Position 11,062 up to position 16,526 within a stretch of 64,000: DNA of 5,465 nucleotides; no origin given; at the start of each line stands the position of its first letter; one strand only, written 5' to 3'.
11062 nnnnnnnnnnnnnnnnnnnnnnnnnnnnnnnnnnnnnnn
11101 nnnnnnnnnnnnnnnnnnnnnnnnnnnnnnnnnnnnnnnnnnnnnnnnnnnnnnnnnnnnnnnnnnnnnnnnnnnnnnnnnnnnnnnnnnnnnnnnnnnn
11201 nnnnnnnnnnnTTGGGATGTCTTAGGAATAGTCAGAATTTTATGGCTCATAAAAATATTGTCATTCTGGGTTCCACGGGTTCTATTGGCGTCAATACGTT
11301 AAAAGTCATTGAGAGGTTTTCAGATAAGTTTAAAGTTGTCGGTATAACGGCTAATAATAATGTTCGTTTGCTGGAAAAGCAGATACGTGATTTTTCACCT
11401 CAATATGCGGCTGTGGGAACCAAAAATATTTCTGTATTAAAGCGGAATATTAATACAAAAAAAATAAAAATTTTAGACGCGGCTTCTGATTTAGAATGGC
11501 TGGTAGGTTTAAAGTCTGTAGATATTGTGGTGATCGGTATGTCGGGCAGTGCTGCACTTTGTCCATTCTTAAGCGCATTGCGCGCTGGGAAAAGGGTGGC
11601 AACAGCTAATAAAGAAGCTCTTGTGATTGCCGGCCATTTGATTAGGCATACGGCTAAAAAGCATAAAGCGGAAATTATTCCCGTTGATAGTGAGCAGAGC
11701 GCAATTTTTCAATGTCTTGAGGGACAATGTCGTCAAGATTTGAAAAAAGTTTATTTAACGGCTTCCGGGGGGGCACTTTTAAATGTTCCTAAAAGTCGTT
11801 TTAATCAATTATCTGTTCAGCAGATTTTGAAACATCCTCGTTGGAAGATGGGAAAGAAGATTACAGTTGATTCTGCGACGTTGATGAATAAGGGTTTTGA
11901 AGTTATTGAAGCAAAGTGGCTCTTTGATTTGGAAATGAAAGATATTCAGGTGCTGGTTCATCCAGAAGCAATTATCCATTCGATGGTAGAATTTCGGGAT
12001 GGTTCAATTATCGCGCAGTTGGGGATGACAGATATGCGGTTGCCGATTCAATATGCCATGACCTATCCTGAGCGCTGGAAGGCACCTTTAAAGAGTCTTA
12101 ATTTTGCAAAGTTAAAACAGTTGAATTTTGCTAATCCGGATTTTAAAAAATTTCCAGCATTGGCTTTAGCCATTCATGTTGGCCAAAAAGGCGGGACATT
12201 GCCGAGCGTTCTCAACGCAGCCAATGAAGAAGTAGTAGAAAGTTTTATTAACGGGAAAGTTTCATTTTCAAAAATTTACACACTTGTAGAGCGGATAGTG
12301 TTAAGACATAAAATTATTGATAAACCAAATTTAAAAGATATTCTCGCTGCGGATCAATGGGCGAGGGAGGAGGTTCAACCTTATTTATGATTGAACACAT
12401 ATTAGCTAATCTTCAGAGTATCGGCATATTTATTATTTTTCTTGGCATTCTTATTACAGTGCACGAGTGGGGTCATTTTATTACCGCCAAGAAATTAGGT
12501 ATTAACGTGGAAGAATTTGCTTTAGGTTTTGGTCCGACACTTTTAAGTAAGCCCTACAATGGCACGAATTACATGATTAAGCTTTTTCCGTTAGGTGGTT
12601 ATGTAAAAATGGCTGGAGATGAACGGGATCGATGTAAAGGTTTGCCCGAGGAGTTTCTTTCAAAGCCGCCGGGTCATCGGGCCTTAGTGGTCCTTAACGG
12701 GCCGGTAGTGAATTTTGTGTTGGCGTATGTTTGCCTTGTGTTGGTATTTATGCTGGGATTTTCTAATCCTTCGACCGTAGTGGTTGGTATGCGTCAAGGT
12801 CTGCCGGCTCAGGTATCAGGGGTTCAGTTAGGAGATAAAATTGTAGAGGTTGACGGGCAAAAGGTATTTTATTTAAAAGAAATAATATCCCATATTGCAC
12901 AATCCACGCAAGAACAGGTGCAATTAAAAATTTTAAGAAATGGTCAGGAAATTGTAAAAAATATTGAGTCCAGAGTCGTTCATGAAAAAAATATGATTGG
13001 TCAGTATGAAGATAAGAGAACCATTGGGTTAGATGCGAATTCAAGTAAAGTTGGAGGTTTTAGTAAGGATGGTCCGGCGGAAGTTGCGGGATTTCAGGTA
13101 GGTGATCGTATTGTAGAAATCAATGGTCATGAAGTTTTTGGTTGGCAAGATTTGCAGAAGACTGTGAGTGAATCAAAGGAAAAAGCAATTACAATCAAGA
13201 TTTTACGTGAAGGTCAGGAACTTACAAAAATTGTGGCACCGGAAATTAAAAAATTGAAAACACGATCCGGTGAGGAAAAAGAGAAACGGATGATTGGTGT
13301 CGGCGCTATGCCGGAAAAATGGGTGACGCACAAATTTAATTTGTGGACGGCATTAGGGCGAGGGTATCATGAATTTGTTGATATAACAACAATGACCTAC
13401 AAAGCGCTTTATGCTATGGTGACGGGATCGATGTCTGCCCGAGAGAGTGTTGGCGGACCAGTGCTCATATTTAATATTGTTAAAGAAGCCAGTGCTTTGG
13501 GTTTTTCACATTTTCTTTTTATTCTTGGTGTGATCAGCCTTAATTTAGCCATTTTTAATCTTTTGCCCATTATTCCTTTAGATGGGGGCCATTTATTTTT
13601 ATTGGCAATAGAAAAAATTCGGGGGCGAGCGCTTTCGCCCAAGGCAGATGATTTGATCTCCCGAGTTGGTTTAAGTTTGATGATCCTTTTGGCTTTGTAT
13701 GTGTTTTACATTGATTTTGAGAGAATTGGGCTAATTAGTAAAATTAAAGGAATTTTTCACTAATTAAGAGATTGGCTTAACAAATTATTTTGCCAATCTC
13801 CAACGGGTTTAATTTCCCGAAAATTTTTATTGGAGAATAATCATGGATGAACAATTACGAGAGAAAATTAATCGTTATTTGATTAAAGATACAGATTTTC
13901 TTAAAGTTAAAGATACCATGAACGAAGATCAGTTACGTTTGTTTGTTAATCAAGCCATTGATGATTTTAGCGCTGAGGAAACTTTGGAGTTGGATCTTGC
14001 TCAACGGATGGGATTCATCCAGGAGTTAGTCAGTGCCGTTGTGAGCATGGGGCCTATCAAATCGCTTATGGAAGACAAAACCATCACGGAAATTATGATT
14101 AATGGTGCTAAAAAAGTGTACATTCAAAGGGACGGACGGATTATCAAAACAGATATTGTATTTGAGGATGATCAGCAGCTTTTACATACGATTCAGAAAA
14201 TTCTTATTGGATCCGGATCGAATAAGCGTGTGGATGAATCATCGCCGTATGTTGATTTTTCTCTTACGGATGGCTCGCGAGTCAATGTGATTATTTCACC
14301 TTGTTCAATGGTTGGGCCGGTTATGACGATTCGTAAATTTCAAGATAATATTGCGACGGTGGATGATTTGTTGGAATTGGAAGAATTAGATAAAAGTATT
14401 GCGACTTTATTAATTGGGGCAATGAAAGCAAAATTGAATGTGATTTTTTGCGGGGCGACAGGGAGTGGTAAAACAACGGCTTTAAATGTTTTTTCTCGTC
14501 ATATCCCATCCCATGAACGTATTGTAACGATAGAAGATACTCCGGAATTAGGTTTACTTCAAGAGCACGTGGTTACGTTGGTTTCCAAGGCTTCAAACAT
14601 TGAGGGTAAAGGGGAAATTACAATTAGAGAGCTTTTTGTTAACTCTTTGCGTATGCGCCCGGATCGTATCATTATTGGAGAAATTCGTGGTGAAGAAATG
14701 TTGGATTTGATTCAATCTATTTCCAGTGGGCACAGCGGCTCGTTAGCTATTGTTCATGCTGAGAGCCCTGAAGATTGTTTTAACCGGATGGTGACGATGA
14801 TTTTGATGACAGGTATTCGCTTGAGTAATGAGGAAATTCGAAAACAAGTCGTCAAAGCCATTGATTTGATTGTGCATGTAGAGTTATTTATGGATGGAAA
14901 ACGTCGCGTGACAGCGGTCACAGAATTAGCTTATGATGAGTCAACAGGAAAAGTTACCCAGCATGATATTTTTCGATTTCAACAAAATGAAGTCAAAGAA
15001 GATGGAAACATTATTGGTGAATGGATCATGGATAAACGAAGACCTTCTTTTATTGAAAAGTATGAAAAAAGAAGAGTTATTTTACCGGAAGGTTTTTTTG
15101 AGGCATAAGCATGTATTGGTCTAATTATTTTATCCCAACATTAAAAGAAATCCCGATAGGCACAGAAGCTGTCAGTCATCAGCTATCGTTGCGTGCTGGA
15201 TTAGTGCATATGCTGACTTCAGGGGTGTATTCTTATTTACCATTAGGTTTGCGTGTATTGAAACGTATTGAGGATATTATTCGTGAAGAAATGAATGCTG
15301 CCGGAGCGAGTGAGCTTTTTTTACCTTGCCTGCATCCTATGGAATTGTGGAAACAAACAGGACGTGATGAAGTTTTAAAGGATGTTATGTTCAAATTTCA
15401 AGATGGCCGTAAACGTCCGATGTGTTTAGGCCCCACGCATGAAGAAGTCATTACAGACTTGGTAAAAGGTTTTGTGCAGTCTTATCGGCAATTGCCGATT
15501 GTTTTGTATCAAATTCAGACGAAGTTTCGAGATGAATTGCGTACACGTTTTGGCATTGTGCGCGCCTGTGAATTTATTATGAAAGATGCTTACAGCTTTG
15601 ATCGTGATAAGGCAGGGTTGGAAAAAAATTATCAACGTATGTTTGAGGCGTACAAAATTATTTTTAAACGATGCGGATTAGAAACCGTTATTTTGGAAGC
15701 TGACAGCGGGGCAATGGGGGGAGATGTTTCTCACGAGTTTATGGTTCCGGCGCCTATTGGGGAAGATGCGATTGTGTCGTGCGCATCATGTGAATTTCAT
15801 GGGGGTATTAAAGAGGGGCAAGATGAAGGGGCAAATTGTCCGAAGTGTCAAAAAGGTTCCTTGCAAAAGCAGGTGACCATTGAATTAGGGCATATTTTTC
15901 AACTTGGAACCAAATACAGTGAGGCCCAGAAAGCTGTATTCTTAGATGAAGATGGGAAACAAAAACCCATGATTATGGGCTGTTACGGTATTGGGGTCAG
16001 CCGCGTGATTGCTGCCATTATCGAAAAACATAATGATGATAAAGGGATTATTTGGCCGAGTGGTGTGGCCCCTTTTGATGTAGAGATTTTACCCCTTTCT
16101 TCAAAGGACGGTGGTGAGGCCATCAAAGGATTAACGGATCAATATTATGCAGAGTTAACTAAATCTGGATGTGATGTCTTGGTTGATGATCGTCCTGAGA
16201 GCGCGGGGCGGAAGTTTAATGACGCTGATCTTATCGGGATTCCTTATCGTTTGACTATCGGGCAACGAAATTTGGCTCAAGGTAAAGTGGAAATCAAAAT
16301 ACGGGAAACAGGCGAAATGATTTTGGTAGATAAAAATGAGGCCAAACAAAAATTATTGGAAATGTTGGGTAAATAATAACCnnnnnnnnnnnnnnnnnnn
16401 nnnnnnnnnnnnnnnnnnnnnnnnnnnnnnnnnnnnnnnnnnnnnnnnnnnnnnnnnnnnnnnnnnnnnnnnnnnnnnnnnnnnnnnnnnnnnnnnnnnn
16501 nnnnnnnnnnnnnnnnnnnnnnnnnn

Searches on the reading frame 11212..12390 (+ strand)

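Call 52: search_protein_families(library=pfam, proteins=[window:11212-12390:+], max_evalue=0.00001)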
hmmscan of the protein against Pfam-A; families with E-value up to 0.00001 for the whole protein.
window:11212-12390:+ (392 aa): 3 families
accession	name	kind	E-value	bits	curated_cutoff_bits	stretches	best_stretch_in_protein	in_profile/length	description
PF13288.12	DXPR_C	-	4.3e-40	137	27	1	270-386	1-114/115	DXP reductoisomerase C-terminal domain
PF08436.17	DXP_redisom_C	-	1.2e-36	125.2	26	1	155-238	1-84/84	1-deoxy-D-xylulose 5-phosphate reductoisomerase C-terminal domain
PF02670.22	DXP_reductoisom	-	8.9e-35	120.6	21.7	1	16-141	1-129/129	1-deoxy-D-xylulose 5-phosphate reductoisomerase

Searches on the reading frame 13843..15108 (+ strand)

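Call 53: search_protein_families(library=pfam, proteins=[window:13843-15108:+], max_evalue=0.00001)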
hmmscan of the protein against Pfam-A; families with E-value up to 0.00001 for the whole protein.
window:13843-15108:+ (421 aa): 1 family
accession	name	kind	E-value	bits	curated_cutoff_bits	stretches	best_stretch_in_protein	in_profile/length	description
PF00437.27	T2SSE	-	3e-47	161.5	24.9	1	69-344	5-273/370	Type II/IV secretion system protein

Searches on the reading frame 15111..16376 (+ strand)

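Call 53: search_protein_families(library=pfam, proteins=[window:15111-16376:+], max_evalue=0.00001)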
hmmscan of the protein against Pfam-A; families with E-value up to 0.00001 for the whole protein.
window:15111-16376:+ (421 aa): 2 families
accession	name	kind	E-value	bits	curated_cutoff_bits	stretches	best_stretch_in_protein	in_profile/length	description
PF00587.30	tRNA-synt_2b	-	1.9e-30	106.7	29.3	1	94-307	1-179/179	tRNA synthetase class II core domain (G, H, P, S and T)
PF03129.25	HGTP_anticodon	-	7.8e-20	71.3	21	1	324-417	2-93/94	Anticodon binding domain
